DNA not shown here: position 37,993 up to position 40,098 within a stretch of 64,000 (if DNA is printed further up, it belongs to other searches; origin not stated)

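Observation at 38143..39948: Single 601-aa polypeptide fusing nucleotidyltransferase, HAD phosphatase and APH/choline-kinase-fold kinase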

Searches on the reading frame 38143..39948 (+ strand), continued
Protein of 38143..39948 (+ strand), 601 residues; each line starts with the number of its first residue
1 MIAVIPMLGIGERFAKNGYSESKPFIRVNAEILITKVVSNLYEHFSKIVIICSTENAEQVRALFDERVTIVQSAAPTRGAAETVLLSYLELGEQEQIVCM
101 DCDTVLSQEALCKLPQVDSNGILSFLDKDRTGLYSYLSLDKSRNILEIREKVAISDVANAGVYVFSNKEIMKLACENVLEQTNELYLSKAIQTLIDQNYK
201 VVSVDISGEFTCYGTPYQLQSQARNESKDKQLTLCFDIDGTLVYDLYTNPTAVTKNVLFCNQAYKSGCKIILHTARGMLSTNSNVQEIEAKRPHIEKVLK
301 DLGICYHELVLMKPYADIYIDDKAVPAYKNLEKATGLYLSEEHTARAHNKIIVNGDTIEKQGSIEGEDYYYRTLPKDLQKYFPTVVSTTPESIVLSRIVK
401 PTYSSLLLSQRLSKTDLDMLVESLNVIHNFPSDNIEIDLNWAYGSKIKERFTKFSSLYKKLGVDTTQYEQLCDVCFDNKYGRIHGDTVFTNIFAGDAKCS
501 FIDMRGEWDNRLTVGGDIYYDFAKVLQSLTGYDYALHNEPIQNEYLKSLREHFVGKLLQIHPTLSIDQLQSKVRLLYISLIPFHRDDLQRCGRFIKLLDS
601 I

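Call 28: find_encoding_contigs(protein=P0024, flank=10000, max_places=2)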
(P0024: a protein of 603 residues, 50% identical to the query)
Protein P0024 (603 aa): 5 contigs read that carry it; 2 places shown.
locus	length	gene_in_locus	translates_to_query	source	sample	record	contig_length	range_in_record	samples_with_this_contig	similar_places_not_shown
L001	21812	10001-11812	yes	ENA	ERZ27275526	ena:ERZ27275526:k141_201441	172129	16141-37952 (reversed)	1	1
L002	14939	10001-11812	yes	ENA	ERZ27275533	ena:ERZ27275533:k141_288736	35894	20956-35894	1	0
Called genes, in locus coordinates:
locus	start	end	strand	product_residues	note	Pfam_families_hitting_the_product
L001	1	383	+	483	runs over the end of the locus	PF13692:Glyco_trans_1_4, PF00534:Glycos_transf_1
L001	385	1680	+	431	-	PF00534:Glycos_transf_1 (faint)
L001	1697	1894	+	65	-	-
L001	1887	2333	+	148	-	-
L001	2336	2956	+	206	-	PF00535:Glycos_transf_2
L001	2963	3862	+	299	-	PF01370:Epimerase, PF01073:3Beta_HSD, PF16363:GDP_Man_Dehyd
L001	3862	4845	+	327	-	-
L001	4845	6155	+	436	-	PF01041:DegT_DnrJ_EryC1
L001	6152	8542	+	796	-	-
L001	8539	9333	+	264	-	-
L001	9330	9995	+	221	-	PF18588:WcbI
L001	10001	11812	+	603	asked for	PF00483:NTP_transferase, PF12804:NTP_transf_3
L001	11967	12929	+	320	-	PF01073:3Beta_HSD, PF01370:Epimerase, PF02719:Polysacc_synt_2 (faint), PF04321:RmlD_sub_bind, PF16363:GDP_Man_Dehyd, PF07993:NAD_binding_4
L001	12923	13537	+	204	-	PF13578:Methyltransf_24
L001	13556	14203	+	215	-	PF00676:E1_dh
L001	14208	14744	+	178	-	PF02779:Transket_pyr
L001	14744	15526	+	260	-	PF01370:Epimerase, PF04321:RmlD_sub_bind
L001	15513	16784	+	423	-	PF00535:Glycos_transf_2 (weak)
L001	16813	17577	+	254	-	-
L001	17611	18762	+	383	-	-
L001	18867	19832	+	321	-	PF18599:LCIB_C_CA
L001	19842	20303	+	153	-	-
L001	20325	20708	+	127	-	-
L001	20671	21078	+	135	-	-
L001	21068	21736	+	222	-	-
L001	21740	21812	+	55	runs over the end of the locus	-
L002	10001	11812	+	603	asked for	PF00483:NTP_transferase, PF12804:NTP_transf_3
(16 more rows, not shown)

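Call 29: find_encoding_contigs(protein=P0062, flank=10000, max_places=1)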
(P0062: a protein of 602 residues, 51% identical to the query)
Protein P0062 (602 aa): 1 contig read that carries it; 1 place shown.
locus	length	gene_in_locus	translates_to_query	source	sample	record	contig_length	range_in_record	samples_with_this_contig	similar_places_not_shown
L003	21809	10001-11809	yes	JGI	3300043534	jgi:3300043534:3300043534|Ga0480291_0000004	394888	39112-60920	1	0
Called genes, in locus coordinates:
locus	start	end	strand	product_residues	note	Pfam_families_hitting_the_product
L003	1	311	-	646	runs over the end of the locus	-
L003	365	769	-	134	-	-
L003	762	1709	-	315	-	-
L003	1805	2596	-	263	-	PF05050:Methyltransf_21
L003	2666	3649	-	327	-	PF08804:gp32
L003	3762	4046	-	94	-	-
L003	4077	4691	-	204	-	PF13539:Peptidase_M15_4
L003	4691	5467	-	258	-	PF00929:RNase_T (weak)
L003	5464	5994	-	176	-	PF13563:2_5_RNA_ligase2 (weak), PF23474:Acb1 (weak)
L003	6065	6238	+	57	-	-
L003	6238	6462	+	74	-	-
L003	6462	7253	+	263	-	-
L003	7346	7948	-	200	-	-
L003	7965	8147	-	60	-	-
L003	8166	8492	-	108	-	-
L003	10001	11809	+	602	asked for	PF00483:NTP_transferase, PF12804:NTP_transf_3, PF08282:Hydrolase_3 (weak)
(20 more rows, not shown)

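Call 30: find_encoding_contigs(protein=P0093, flank=10000, max_places=1)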
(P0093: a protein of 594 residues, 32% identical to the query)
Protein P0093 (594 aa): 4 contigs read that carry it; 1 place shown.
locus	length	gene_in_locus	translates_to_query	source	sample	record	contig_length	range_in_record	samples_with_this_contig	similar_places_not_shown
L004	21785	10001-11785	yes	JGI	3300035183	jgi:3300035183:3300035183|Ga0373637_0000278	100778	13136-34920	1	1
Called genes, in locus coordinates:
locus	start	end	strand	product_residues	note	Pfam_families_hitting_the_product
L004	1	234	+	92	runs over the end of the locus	-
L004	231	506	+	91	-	-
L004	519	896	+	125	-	-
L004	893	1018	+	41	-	-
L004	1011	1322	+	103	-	PF14354:Lar_restr_allev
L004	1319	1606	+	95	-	PF14354:Lar_restr_allev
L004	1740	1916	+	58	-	-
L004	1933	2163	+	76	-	-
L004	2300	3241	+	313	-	PF07505:DUF5131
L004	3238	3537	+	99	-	PF12961:DUF3850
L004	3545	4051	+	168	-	PF00486:Trans_reg_C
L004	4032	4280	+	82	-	-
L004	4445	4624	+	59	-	-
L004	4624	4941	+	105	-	-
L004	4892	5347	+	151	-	-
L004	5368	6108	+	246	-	-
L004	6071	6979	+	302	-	PF12851:Tet_JBP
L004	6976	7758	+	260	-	PF18724:ADDT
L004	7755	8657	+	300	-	-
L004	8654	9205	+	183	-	PF18751:Ploopntkinase3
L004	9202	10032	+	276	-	-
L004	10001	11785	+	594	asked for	PF01636:APH (weak)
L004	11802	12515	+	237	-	-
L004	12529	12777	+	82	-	-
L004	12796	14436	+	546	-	-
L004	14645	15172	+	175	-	-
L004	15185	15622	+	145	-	PF08291:Peptidase_M15_3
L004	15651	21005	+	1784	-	PF01833:TIG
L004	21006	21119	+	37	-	-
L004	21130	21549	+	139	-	-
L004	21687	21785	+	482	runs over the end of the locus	PF06074:Portal_Mu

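Call 31: find_encoding_contigs(protein=P0097, flank=10000, max_places=1)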
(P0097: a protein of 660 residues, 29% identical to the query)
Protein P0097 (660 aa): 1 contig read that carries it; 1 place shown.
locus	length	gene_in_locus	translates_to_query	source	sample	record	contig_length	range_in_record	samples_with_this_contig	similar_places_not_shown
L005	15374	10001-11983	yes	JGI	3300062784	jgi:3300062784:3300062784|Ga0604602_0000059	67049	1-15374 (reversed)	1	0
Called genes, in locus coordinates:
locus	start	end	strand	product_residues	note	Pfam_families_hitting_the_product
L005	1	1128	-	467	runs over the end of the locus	PF00772:DnaB, PF03796:DnaB_C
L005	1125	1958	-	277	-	-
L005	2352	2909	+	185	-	-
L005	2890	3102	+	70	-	-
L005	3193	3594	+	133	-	-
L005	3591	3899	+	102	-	-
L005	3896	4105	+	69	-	-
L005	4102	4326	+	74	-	-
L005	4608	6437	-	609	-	-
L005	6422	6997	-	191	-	-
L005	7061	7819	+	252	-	-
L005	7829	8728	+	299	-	PF12851:Tet_JBP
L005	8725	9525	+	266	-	-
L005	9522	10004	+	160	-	PF13392:HNH_3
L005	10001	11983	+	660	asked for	-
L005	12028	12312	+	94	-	-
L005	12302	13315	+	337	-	PF00004:AAA, PF07728:AAA_5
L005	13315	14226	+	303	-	PF23822:DUF7192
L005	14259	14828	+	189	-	-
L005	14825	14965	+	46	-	-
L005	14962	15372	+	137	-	?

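Call 33: get_annotated_region(hit=H32, flank=6000)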
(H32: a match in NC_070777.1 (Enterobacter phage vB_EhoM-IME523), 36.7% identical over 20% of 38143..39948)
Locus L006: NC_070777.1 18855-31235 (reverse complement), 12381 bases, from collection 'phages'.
description: Enterobacter phage vB_EhoM-IME523, complete genome.
organism: Enterobacter phage vB_EhoM-IME523 (NCBI taxid 2596709)
taxonomy: Viruses; Duplodnaviria; Heunggongvirae; Uroviricota; Caudoviricetes; Straboviridae; Tevenvirinae; Kanagawavirus; Kanagawavirus eclm
host: Enterobacter hormaechei; source: sewage; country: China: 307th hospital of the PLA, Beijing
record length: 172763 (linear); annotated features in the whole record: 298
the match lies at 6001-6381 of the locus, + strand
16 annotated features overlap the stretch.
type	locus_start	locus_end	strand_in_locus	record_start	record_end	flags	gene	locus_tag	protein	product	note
CDS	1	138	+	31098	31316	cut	-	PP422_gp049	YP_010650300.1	hypothetical protein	-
CDS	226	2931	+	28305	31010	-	-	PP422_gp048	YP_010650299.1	DNA polymerase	-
CDS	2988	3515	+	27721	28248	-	-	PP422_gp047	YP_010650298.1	hypothetical protein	-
CDS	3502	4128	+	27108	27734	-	-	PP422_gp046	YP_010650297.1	hypothetical protein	-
CDS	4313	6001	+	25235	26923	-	-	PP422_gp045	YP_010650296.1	nucleotidyl transferase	-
CDS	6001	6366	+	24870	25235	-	-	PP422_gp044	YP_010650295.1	phosphoheptose isomerase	-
CDS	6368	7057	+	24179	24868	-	-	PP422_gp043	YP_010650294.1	thymidylate synthase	-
CDS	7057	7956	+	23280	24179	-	-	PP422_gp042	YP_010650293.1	hypothetical protein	-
CDS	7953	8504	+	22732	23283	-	-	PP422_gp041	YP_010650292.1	thymidylate kinase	-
CDS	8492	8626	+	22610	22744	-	-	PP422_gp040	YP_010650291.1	hypothetical protein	-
CDS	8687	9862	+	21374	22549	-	-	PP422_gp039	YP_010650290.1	recombinase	-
CDS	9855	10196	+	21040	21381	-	-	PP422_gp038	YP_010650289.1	head vertex assembly chaperone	-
CDS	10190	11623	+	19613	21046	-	-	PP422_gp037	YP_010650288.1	DnaB-like replicative helicase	-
CDS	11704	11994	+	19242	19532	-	-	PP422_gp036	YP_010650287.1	hypothetical protein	-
CDS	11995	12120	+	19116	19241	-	-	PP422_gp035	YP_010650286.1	hypothetical protein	-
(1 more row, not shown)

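Call 36: predict_structure(alignment_id=A1)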
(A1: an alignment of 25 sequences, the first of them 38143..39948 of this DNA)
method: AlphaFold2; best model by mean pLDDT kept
length: 601 residues; sequences in the alignment: 25
mean_pLDDT: 90.1   pTM: 0.79
mean pLDDT of the five models: 90.1, 89.1, 88.4, 88.1, 86.9
residues with pLDDT >= 90: 396; 70-90: 185; 50-70: 20; < 50: 0
segments of 3 or more residues with pLDDT < 50: none
pLDDT, mean of each block of 10 residues (from residue 1): 89 74 88 93 94 92 92 90 94 93 94 93 92 91 95 93 96 91 86 95 96 87 77 90 90 90 88 75 78 93 93 82 79 84 64 84 92 94 94 90 88 94 97 87 94 94 91 93 95 92 92 95 97 89 91 97 95 95 89 91 87
secondary structure, 60 per line:
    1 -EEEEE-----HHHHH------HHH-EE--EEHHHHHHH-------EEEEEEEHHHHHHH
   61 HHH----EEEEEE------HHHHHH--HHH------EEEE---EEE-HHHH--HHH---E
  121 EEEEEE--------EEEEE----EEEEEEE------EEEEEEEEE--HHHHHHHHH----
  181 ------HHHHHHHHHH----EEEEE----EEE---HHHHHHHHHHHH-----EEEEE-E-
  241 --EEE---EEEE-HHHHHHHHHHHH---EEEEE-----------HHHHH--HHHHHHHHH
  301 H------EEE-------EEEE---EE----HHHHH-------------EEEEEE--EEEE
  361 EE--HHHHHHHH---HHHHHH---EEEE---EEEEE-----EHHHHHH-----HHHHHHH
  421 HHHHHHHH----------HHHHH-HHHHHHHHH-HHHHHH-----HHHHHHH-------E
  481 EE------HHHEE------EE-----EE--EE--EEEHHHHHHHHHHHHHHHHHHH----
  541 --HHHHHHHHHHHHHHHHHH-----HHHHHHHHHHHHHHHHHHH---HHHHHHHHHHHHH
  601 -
elements in order: E2-6 H12-16 H33-39 E47-53 H54-63 E68-73 H80-85 E97-100 E104-106 H108-111 E120-126 E135-139 E144-150 E157-165 H168-176 H187-196 E201-205 E210-212 H216-227 E233-237 E243-245 E249-252 H254-265 E269-273 H285-289 H292-301 E308-310 E318-321 H331-335 E349-354 E357-362 H365-372 H376-381 E385-388 E392-396 H403-408 H414-428 H439-443 H445-453 H455-460 H466-472 E480-482 E515-517 H518-536 H543-560 H566-584 H588-600

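Call 42: fold_search(model_id=the predicted structure, library=pdb)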
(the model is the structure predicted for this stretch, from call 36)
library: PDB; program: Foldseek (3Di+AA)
matches with E <= 10: 1421; with E <= 0.001: 590
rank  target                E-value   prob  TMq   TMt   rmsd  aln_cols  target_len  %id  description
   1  5z0a_A                2.1e-15  1.00  0.34  0.50   3.0       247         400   21  ST0452(Y97N)-GlcNAc binding form (released 2018-10-31)
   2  5z0a_C                2.5e-15  1.00  0.34  0.50   3.1       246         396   22  ST0452(Y97N)-GlcNAc binding form (released 2018-10-31)
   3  5z0a_E                6.4e-15  1.00  0.34  0.50   3.1       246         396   22  ST0452(Y97N)-GlcNAc binding form (released 2018-10-31)
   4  2ggo                  1.5e-14  1.00  0.34  0.50   3.2       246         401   22  Crystal Structure of glucose-1-phosphate thymidylyltransferase from Sulfolobus tokodaii (released 2007-03-24)
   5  4evw_A                2.9e-14  1.00  0.33  0.77   3.3       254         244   24  Crystal Structure of the nucleoside-diphosphate-sugar pyrophosphorylase from Vibrio cholerae RC9. Northeast Structural (released 2012-05-23)
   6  5z09_A                8.2e-14  1.00  0.34  0.51   3.5       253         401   21  ST0452(Y97N)-UTP binding form (released 2018-10-31)
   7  4jd0                  3.1e-13  1.00  0.34  0.78   3.3       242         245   18  Structure of the inositol-1-phosphate CTP transferase from T. maritima. (released 2013-09-18)
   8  5ids_A                5.7e-13  1.00  0.33  0.66   3.0       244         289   15  Crystal Structure of a Glucose-1-phosphate Thymidylyltransferase from Burkholderia vietnamiensis (released 2016-03-09)
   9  4mnd                  8.9e-13  1.00  0.32  0.46  23.0       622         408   13  Crystal structure of Archaeoglobus fulgidus IPCT-DIPPS bifunctional membrane protein (released 2014-07-02)
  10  4ho4_A                1.1e-12  1.00  0.34  0.67   2.6       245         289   17  Crystal structure of glucose 1-phosphate thymidylyltransferase from Aneurinibacillus thermoaerophilus complexed with t (released 2013-10-23)
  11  4ho4_B                1.2e-12  1.00  0.34  0.65  11.8       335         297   16  Crystal structure of glucose 1-phosphate thymidylyltransferase from Aneurinibacillus thermoaerophilus complexed with t (released 2013-10-23)
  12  6n0u_C                1.6e-12  1.00  0.33  0.64   3.3       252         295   17  Crystal structure of a glucose-1-phosphate thymidylyltransferase from Burkholderia phymatum bound to 2'-deoxy-thymidin (released 2018-11-21)
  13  6v96_J                1.6e-12  1.00  0.30  0.42   5.4       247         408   18  Agrobacterium tumefaciens ADP-Glucose pyrophosphorylase-S72E (released 2020-12-16)
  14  7d74_G                1.7e-12  1.00  0.33  0.52   4.8       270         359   15  Cryo-EM structure of GMPPA/GMPPB complex bound to GTP (state II) (released 2021-05-19)
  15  4ho9_A                1.7e-12  1.00  0.33  0.65  11.8       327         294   15  Crystal structure of glucose 1-phosphate thymidylyltransferase from Aneurinibacillus thermoaerophilus complexed with U (released 2013-10-23)
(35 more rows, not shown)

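Call 48: get_annotated_region(hit=H2, flank=5000)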
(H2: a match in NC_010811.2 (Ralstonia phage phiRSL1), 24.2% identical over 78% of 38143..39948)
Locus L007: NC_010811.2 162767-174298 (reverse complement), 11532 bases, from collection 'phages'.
description: Ralstonia phage RSL1, complete genome.
organism: Ralstonia phage phiRSL1 (NCBI taxid 1980924)
taxonomy: Viruses; Duplodnaviria; Heunggongvirae; Uroviricota; Caudoviricetes; Mieseafarmvirus; Mieseafarmvirus RSL1
host: -; source: -; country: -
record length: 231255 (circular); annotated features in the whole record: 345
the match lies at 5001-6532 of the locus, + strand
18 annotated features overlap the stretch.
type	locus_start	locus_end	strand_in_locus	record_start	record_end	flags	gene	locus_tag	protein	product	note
CDS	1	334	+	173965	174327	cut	-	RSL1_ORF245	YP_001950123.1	hypothetical protein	ORF245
CDS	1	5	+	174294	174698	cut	-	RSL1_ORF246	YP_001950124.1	hypothetical protein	ORF246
CDS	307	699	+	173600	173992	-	-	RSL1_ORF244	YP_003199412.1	hypothetical protein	ORF244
CDS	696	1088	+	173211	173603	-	-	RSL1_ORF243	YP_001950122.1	hypothetical protein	ORF243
CDS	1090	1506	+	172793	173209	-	-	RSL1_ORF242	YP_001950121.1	hypothetical protein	ORF242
CDS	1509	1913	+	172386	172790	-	-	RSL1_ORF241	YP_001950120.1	hypothetical protein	ORF241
CDS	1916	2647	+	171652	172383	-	-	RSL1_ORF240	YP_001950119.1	hypothetical protein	ORF240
CDS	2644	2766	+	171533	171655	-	-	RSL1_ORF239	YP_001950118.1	hypothetical protein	ORF239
CDS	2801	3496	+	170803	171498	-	-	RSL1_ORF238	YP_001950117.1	adenosine 5'-phosphosulfate kinase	ORF238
CDS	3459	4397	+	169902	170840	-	-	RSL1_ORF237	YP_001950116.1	beta-glucosyl-HMC-alpha-glucosyltransferase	ORF237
CDS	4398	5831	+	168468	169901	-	-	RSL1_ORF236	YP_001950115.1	nucleoside-diphosphate-sugar pyrophosphorylase-like protein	ORF236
CDS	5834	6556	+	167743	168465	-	-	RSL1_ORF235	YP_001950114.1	nucleotidyl transferase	ORF235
CDS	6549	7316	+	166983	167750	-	-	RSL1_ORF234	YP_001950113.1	beta-glucosyl-HMC-alpha-glucosyltransferase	ORF234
CDS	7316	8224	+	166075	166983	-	-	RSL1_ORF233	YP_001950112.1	beta-glucosyl-HMC-alpha-glucosyltransferase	ORF233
CDS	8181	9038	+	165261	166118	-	-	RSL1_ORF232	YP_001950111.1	Galactose-3-O-sulfotransferase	ORF232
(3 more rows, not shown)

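Call 53: search_solved_structures(query=L006:6001-6366:+, max_evalue=0.001, show_alignments=2)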
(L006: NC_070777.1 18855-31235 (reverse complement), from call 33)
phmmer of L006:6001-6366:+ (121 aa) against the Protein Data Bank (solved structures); distinct sequences matched with E-value up to 0.001: 2.
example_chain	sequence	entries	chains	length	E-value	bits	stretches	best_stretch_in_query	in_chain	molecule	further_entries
9iqw_A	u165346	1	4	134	5.7e-48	165.5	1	2-119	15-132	Capsule biosynthesis protein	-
1xpj_A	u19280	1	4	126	2e-08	37.8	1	2-105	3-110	hypothetical protein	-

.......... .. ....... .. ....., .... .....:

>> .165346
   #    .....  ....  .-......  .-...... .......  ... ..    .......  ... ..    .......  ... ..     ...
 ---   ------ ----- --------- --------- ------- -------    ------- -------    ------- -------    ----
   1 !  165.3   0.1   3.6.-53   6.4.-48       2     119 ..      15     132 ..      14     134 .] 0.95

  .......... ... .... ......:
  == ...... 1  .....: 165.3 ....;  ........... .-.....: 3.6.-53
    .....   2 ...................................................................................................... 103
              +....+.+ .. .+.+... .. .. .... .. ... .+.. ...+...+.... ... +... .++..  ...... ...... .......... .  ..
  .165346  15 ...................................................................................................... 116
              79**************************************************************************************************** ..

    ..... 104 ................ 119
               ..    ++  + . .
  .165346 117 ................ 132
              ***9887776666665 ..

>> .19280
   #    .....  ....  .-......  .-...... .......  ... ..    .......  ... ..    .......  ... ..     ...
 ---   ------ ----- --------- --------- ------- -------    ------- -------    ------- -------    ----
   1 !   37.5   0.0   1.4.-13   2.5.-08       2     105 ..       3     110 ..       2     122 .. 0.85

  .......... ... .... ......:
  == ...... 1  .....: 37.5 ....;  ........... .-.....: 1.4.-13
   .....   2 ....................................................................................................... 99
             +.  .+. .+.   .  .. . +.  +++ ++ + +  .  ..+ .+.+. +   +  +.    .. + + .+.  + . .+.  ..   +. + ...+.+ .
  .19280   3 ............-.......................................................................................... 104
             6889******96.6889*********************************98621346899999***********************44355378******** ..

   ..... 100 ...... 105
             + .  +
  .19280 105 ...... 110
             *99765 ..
